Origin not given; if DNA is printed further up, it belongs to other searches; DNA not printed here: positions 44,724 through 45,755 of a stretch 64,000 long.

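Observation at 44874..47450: The lysis cassette contains a secreted astacin-like metzincin next to a CHAP peptidase, a four-TM membrane protein and two lipoproteins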

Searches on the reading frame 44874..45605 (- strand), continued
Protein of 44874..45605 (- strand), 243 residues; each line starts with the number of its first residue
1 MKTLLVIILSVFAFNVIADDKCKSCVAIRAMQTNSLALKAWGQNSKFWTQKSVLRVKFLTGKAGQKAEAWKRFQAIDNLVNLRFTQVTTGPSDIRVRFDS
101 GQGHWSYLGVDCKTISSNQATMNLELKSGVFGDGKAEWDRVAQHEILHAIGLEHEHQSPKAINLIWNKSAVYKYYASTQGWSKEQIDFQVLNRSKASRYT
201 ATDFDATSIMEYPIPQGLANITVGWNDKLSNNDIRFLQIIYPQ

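Call 24: find_related_loci(query=A1, collection=viral_contigs, flank=8000)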
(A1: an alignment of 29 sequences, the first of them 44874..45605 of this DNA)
Query A1 (243 aa) in viral_contigs; peptide patterns used: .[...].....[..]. (x = any residue, [..] = any of these).
20 stretches matched a pattern; 13 encode a relative of the query (tblastn E <= 1e-3); 13 distinct loci.
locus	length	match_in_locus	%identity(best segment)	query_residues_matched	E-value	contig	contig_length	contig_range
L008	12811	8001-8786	43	1-242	3e-64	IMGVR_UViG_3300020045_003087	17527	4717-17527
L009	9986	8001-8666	47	24-242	3e-62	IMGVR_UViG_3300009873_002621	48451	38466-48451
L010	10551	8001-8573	38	45-243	6e-41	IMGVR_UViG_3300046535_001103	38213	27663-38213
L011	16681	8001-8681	34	21-243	2e-32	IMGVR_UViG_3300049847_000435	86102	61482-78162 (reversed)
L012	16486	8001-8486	37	74-242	7e-30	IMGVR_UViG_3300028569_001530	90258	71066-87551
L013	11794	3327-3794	40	81-241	2e-27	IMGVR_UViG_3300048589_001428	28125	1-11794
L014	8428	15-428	39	103-242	7e-26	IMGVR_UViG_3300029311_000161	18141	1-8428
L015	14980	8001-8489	35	71-237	4e-25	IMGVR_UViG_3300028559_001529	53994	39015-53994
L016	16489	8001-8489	35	71-237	4e-25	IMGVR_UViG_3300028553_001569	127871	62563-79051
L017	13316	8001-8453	36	94-242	2e-23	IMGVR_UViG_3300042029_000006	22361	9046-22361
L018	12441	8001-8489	35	51-212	2e-19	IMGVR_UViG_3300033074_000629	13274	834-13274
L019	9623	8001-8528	35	53-233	5e-19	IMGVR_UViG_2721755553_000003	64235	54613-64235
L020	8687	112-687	30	47-242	3e-18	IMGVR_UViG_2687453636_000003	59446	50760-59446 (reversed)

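Call 25: find_related_loci(query=A1, collection=genome_contigs, flank=8000)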
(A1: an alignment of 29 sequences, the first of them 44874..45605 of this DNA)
Query A1 (243 aa) in genome_contigs; peptide patterns used: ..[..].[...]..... (x = any residue, [..] = any of these).
600 stretches matched a pattern (row limit reached: there are more); 519 encode a relative of the query (tblastn E <= 1e-3); the best 80 are kept; 80 distinct loci.
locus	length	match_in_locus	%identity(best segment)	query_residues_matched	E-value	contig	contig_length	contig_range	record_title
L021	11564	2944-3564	43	32-241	4e-43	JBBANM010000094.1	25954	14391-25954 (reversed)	MAG: Saprospiraceae bacterium isolate EUL_115 ctg94-EUL_115, whole genome shotgun sequence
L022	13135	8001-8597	40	39-241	9e-43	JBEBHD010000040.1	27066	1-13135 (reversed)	MAG: Saprospiraceae bacterium isolate ATF_13 NODE_590_length_27066_cov_4.670264, whole genome shotgun sequence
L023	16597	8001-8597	39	39-241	2e-42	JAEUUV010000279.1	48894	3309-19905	MAG: Saprospiraceae bacterium isolate new MAG-364 k141_1782349, whole genome shotgun sequence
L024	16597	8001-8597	39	39-241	7e-42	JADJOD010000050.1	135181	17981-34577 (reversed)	MAG: Lewinellaceae bacterium isolate Fred_18-Q3-R57-64_BAT3C.308 tig00353566-10-1348420, whole genome shotgun sequence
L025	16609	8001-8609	39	39-243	2e-41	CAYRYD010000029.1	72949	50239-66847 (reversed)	MAG TPA_asm: uncultured Saprospiraceae bacterium isolate SRP193661_co2_189 genome assembly, contig: NODE_348_length_7294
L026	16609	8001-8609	40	39-243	2e-40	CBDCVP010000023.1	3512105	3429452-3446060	MAG: Saprospiraceae bacterium isolate 75aaed2f-bfff-4668-9f66-88a187d9991b genome assembly, contig: contig_23, whole gen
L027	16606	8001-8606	39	39-242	1e-39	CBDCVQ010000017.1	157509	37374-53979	MAG: Saprospiraceae bacterium isolate eba5ea45-799f-4d5b-8144-7921b82338cc genome assembly, contig: contig_17, whole gen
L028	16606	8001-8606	38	39-242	5e-39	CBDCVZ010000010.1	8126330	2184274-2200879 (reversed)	MAG: Saprospiraceae bacterium isolate 921b2152-6f96-47fe-8f54-a73ed45dd7d4 genome assembly, contig: contig_10, whole gen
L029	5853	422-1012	38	45-241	9e-39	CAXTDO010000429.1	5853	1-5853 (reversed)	MAG TPA_asm: uncultured Flavihumibacter sp. isolate private_GTX0163_metawrap_bin.7 genome assembly, contig: private_GTX0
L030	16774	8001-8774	34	7-243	4e-38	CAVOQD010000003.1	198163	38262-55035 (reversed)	MAG: uncultured Chloroflexia bacterium isolate MFD09964.bin.1.142 genome assembly, contig: contig_12230, whole genome sh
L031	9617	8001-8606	39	39-242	4e-38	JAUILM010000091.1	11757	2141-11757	MAG: Bacteroidia bacterium isolate Co_bin.46 NODE_30343_length_11757_cov_1.301548, whole genome shotgun sequence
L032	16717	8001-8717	36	10-241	9e-38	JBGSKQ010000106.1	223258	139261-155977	MAG: Saprospiraceae bacterium isolate JTS-AC184 k141_2879356, whole genome shotgun sequence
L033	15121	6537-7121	38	48-242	1e-37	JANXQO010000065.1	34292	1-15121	MAG: Chitinophagales bacterium isolate GL140_5_concoct_245 GL140_5_k141_325881, whole genome shotgun sequence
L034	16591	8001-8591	39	45-242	1e-37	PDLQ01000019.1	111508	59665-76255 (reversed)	Lewinellaceae bacterium SD302 contig19, whole genome shotgun sequence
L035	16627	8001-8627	39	31-242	2e-37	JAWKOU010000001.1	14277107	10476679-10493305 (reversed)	MAG: Caldilineaceae bacterium isolate BC1.69 BC1.69.fa-1, whole genome shotgun sequence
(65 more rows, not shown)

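Call 26: find_encoding_contigs(protein=P0057, flank=2000, max_places=4)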
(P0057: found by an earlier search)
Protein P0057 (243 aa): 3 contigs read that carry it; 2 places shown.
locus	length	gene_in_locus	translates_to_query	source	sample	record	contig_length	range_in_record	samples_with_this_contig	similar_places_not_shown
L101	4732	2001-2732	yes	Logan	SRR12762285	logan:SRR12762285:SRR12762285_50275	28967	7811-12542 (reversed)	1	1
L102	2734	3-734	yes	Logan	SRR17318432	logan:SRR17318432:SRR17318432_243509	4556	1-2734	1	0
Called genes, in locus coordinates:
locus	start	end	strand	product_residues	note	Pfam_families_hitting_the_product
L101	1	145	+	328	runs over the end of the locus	PF00041:fn3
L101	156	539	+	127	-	-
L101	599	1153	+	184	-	-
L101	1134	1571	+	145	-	-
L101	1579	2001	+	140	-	-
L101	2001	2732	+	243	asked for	PF00413:Peptidase_M10 (faint), PF01400:Astacin (weak)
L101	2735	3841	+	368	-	-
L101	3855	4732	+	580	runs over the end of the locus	-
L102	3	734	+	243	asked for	PF00413:Peptidase_M10 (faint), PF01400:Astacin (weak)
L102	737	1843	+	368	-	-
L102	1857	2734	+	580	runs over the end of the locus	-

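Call 27: find_encoding_contigs(protein=P0008, flank=10000, max_places=3)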
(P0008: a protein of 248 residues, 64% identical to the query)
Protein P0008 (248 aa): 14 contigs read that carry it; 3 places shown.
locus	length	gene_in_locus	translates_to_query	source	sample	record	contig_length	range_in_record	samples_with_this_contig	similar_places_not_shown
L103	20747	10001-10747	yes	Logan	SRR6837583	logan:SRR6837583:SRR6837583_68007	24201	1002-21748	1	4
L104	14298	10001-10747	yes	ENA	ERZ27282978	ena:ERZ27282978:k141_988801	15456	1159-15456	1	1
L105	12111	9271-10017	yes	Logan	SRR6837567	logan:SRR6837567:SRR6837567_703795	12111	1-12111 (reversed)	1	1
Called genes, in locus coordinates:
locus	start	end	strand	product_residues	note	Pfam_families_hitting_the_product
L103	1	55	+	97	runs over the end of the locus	-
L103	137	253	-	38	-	-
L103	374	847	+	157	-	-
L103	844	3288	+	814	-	-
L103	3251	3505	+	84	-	-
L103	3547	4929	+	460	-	-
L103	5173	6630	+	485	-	-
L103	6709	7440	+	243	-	-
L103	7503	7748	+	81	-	-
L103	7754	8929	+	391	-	-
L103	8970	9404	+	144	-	-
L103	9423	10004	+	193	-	-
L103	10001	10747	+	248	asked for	PF01400:Astacin (weak)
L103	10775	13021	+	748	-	-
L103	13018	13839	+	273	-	-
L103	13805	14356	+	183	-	-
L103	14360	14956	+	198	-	-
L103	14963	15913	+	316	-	-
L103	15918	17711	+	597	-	-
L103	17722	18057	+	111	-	-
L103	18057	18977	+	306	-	-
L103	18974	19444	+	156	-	-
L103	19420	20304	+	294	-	-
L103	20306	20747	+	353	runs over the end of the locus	-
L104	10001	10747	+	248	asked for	PF01400:Astacin (weak)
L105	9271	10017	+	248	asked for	PF01400:Astacin (weak)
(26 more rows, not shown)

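Call 40: search_protein_families(library=pfam, proteins=[L103:9423-10004:+, L008:8866-9426:+, L005:9160-9528:+, L005:9528-9989:+, L009:9507-9986:+, L009:8886-9491:+, L001:8373-8792:+, L001:10800-11318:+, L004:10732-11022:+, L004:9595-9969:+], max_evalue=0.01)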
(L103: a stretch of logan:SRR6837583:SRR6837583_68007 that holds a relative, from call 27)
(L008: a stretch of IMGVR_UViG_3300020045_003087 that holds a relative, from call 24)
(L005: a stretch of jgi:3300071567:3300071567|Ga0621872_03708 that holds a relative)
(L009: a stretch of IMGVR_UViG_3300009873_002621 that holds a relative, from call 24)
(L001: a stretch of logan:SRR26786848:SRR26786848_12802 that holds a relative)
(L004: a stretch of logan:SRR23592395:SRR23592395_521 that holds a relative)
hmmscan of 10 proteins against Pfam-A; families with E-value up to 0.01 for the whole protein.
L103:9423-10004:+ (193 aa): 0 families

L008:8866-9426:+ (186 aa): 0 families

L005:9160-9528:+ (122 aa): 0 families

L005:9528-9989:+ (153 aa): 2 families
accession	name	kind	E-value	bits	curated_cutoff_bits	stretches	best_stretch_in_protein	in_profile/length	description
PF08291.16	Peptidase_M15_3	-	2.4e-16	60.2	23.2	1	19-145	2-108/108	Peptidase M15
PF05951.18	Peptidase_M15_2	-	0.00042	20.5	27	1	66-116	73-128/153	Bacterial protein of unknown function (DUF882)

L009:9507-9986:+ (159 aa): 2 families
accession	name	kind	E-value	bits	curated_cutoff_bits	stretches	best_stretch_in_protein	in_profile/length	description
PF08291.16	Peptidase_M15_3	-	6.1e-15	55.7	23.2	1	21-149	2-108/108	Peptidase M15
PF05951.18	Peptidase_M15_2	-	4.1e-08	33.5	27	1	63-151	68-148/153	Bacterial protein of unknown function (DUF882)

L009:8886-9491:+ (201 aa): 0 families

L001:8373-8792:+ (139 aa): 0 families

L001:10800-11318:+ (172 aa): 1 family
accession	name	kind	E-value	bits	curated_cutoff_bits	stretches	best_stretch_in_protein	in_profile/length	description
PF07335.16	Glyco_hydro_75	-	0.0059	17.3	27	0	41-160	2-135/165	Fungal chitosanase of glycosyl hydrolase group 75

L004:10732-11022:+ (96 aa): 0 families

L004:9595-9969:+ (124 aa): 0 families

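Call 41: predict_structure(alignment_id=A1)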
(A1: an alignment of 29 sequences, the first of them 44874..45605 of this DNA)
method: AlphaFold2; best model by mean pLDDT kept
length: 243 residues; sequences in the alignment: 29
mean_pLDDT: 85.6   pTM: 0.80
mean pLDDT of the five models: 85.6, 84.0, 83.9, 82.8, 81.8
residues with pLDDT >= 90: 157; 70-90: 49; 50-70: 13; < 50: 24
segments of 3 or more residues with pLDDT < 50: 15-38
pLDDT, mean of each block of 10 residues (from residue 1): 65 51 30 38 94 98 98 97 97 97 92 94 93 94 98 91 92 91 87 88 89 94 93 93 90
secondary structure, 60 per line:
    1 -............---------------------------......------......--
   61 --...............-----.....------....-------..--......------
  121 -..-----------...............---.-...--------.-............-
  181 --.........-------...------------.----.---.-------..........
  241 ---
elements in order: H2-13 E41-43 E53-58 H63-77 E83-87 E94-97 H109-114 H135-149 H168-179 H183-191 E199-201 H231-240
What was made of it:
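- On Astacin family (MEROPS M12A), myroilysin subgroup: AF2 model with pLDDT 85.6 (call 41). The segment is modelled at pLDDT below 50 (call 41), and I could not align it to the myroilysin pro-peptide.
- The pro-segment is modelled with low confidence (call 41), so the cysteine switch rests on conservation and analogy.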

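Call 44: find_encoding_contigs(protein=P0031, flank=6000, max_places=1)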
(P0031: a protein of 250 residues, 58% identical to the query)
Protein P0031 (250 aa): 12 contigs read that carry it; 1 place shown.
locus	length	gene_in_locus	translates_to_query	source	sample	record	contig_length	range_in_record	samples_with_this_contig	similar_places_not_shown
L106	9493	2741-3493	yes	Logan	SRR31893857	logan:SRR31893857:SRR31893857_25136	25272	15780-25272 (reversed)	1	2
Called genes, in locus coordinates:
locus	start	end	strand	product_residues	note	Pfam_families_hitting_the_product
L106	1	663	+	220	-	?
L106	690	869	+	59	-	-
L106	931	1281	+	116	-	-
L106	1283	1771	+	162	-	-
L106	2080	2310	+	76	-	-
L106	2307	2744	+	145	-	-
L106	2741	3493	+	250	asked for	PF01400:Astacin (weak)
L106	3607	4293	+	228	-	-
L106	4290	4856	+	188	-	-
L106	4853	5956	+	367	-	PF07484:Collar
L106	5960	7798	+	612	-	-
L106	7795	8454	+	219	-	-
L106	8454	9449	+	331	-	-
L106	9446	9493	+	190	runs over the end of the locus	-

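Call 45: find_encoding_contigs(protein=P0021, flank=6000, max_places=1)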
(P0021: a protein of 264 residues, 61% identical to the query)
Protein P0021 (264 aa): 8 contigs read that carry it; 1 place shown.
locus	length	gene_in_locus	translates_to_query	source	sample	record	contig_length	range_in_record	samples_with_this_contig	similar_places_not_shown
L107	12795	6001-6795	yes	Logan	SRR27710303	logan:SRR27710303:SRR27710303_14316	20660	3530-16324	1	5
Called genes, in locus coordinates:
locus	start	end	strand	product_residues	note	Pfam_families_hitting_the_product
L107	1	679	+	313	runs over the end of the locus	-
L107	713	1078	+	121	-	-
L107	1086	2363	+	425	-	-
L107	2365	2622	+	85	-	-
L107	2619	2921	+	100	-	-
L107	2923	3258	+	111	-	-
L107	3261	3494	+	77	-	-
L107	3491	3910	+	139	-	-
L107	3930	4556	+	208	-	-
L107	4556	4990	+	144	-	-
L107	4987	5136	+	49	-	-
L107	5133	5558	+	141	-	PF07087:DUF1353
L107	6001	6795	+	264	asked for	PF01400:Astacin (faint), PF00413:Peptidase_M10 (faint)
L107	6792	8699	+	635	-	-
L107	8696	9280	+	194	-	PF13489:Methyltransf_23 (weak)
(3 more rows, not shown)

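Call 46: find_encoding_contigs(protein=P0037, flank=6000, max_places=1)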
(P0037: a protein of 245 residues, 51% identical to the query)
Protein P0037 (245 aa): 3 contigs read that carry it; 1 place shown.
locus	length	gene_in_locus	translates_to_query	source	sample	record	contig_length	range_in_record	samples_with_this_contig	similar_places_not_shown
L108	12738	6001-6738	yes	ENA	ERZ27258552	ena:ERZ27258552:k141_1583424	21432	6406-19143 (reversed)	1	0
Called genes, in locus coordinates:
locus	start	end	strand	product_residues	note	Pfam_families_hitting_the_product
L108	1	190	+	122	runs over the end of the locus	-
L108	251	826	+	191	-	-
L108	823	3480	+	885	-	-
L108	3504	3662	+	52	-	-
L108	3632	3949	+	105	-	-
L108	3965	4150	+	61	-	-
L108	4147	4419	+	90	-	-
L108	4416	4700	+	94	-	-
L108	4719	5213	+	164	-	-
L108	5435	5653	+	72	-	-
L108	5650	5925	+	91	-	-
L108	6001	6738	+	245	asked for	PF01400:Astacin (weak)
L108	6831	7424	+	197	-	-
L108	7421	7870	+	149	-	PF02557:VanY, PF13539:Peptidase_M15_4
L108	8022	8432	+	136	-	PF04266:ASCH (weak)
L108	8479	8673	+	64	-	-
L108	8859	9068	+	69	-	-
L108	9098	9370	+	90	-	-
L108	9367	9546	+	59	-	-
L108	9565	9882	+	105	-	-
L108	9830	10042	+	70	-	-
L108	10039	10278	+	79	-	-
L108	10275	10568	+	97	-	-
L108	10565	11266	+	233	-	-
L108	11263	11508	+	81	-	-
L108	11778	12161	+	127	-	-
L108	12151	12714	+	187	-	-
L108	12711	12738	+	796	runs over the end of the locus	PF02195:ParB_N, PF17762:HTH_ParB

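Call 48: fold_search(model_id=the predicted structure, library=pdb)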
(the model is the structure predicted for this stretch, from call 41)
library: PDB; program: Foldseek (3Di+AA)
matches with E <= 10: 1156; with E <= 0.001: 202
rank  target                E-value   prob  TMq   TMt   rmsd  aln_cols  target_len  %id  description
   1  5zjk_C                3.0e-21  1.00  0.79  0.93   1.4       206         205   33  Structure of myroilysin (released 2019-03-20)
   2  5zjk_A                5.4e-21  1.00  0.79  0.94   1.4       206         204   33  Structure of myroilysin (released 2019-03-20)
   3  5zjk_B                1.1e-20  1.00  0.79  0.93   1.4       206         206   33  Structure of myroilysin (released 2019-03-20)
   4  5zjk_J                1.3e-20  1.00  0.79  0.92   1.4       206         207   33  Structure of myroilysin (released 2019-03-20)
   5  5gwd_A                5.3e-18  1.00  0.62  0.63   4.9       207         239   33  Structure of Myroilysin (released 2017-02-15)
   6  5czw                  2.9e-17  1.00  0.62  0.65   5.0       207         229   33  Crystal structure of myroilysin (released 2016-08-03)
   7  3vtg                  1.2e-09  1.00  0.54  0.64   7.7       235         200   20  High choriolytic enzyme 1 (HCE-1), a hatching enzyme zinc-protease from Oryzias latipes (Medaka fish) (released 2013-06-05)
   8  6ht9_A                3.8e-09  1.00  0.59  0.70   4.3       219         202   21  Mouse fetuin-B in complex with crayfish astacin (released 2019-03-13)
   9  6saz_A                7.2e-09  1.00  0.58  0.70   4.2       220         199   20  Cleaved human fetuin-b in complex with crayfish astacin (released 2019-10-23)
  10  1ast                  1.5e-08  1.00  0.54  0.65   4.5       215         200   20  STRUCTURE OF ASTACIN AND IMPLICATIONS FOR ACTIVATION OF ASTACINS AND ZINC-LIGATION OF COLLAGENASES (released 1994-07-31)
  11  3lq0                  1.7e-08  1.00  0.56  0.58   9.1       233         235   19  Zymogen structure of crayfish astacin metallopeptidase (released 2010-02-23)
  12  3edg                  1.4e-07  1.00  0.52  0.62   5.3       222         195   15  Crystal structure of bone morphogenetic protein 1 protease domain (released 2008-09-16)
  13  3edh                  3.6e-07  1.00  0.55  0.65   4.5       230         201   16  Crystal structure of bone morphogenetic protein 1 protease domain in complex with partially bound DMSO (released 2008-09-16)
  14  7uai_C                4.1e-07  1.00  0.55  0.27   4.4       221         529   16  Meprin alpha helix in complex with fetuin-B (released 2022-11-02)
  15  7uae_A                5.0e-07  1.00  0.54  0.27   4.8       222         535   17  Human meprin alpha (active state) (released 2022-11-02)
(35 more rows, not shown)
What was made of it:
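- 44874..45605 (-): Exported myroilysin-type astacin (M12A) metalloprotease, 243 aa, probably made as a zymogen. Model matches 5zjk at TM 0.93 (calls 41, 48).
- On Astacin family (MEROPS M12A), myroilysin subgroup: Foldseek gives 5zjk at TMt 0.93; astacin, hatching enzymes and BMP1 come next (call 48).
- Closest known: Myroilysin. Same: It has the same fold (TM 0.93, rmsd 1.4 A, 33% identity; call 48).
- Checked: The AF2 model (pLDDT 85.6, call 41) superposes on mature myroilysin 5zjk with TMt 0.93 and rmsd 1.4 A (call 48).
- The model matches at TM 0.93 (calls 41, 48). The fold and cleft are those of a protein endopeptidase (call 48).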

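Call 49: fold_search(model_id=the predicted structure, library=viral)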
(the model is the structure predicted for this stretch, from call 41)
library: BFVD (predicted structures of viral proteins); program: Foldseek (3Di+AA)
matches with E <= 10: 391; with E <= 0.001: 7
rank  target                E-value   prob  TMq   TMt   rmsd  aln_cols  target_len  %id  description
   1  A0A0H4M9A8            2.6e-07  1.00  0.56  0.39  20.0       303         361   15  Metalloendopeptidase [Lutzomyia reovirus 2]
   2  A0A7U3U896            3.1e-05  1.00  0.38  0.25   7.5       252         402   12  ORF35 protein [Plutella xylostella granulovirus]
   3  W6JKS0                1.2e-04  1.00  0.43  0.46  12.2       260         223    9  Matrix metalloproteinase [Alphaentomopoxvirus acuprea]
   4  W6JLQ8                1.2e-04  1.00  0.37  0.36  20.3       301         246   12  Zinc-dependent metalloprotease [Alphaentomopoxvirus acuprea]
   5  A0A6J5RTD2            2.8e-04  1.00  0.30  0.25   4.6       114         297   20  Uncharacterized protein [uncultured Caudovirales phage]
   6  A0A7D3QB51            5.0e-04  1.00  0.30  0.40   4.4       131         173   14  (no name in the UniProt tables at hand)
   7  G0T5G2                9.3e-04  1.00  0.41  0.30   6.0       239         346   12  Peptidase metallopeptidase domain-containing protein [Wiseana iridescent virus]
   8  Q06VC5                1.2e-03  1.00  0.42  0.23  17.3       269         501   14  Putative matrix metalloproteinase [Trichoplusia ni ascovirus 2c]
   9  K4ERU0                1.3e-03  0.99  0.39  0.20   9.4       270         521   11  Metalloproteinase [Epinotia aporema granulovirus]
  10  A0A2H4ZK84            1.4e-03  1.00  0.43  0.24   6.3       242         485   13  Metalloproteinase [Cryptophlebia leucotreta granulosis virus]
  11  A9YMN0                2.0e-03  0.99  0.40  0.18  11.8       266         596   13  Matrix metalloprotease [Helicoverpa armigera granulovirus]
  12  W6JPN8                2.1e-03  1.00  0.39  0.43  14.4       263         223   11  Peptidase M10 metallopeptidase domain-containing protein [Alphaentomopoxvirus acuprea]
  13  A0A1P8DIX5            2.3e-03  0.99  0.36  0.45  15.0       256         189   12  (no name in the UniProt tables at hand)
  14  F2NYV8                2.4e-03  1.00  0.38  0.41   5.8       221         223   16  Complete DpAV4 genome [Diadromus pulchellus ascovirus 4a]
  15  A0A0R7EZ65            2.7e-03  1.00  0.39  0.27   6.4       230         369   14  Metalloproteinase (Stromelysin-1-like) [Diatraea saccharalis granulovirus]
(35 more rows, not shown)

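Call 57: find_related_loci(query=A1, collection=metagenome_contigs, flank=8000)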
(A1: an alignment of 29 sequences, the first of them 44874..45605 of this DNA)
Query A1 (243 aa) in metagenome_contigs; peptide patterns used: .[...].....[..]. (x = any residue, [..] = any of these).
600 stretches matched a pattern (row limit reached: there are more); 478 encode a relative of the query (tblastn E <= 1e-3); the best 80 are kept; 80 distinct loci.
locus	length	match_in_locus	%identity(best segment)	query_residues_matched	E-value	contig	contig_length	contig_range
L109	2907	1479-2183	56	6-242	3e-90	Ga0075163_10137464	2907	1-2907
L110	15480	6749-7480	54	1-242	6e-85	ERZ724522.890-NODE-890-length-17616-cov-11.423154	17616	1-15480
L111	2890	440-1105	54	24-242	8e-75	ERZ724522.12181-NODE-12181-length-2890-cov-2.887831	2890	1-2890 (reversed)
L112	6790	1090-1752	44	21-242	3e-65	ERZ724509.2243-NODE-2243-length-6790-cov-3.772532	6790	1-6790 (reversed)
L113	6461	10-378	64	121-242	9e-50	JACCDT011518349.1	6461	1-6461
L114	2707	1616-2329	39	1-242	1e-49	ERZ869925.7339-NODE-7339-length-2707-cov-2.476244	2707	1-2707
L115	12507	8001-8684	40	18-242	1e-46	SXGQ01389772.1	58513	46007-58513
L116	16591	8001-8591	38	46-243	2e-42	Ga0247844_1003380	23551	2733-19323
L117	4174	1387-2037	40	20-242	7e-41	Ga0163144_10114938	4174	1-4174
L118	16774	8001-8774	38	1-242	2e-40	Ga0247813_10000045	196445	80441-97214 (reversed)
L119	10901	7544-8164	40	36-243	7e-40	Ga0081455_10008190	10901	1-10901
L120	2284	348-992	38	20-243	5e-39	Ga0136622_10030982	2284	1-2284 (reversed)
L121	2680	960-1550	40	46-242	1e-38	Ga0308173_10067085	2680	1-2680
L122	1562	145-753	38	45-243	7e-39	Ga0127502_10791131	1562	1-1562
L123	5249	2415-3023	37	39-242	9e-38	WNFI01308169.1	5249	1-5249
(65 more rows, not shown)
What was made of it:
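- Tried and rejected: The JGI metagenome scan added few in-clade loci (call 57).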
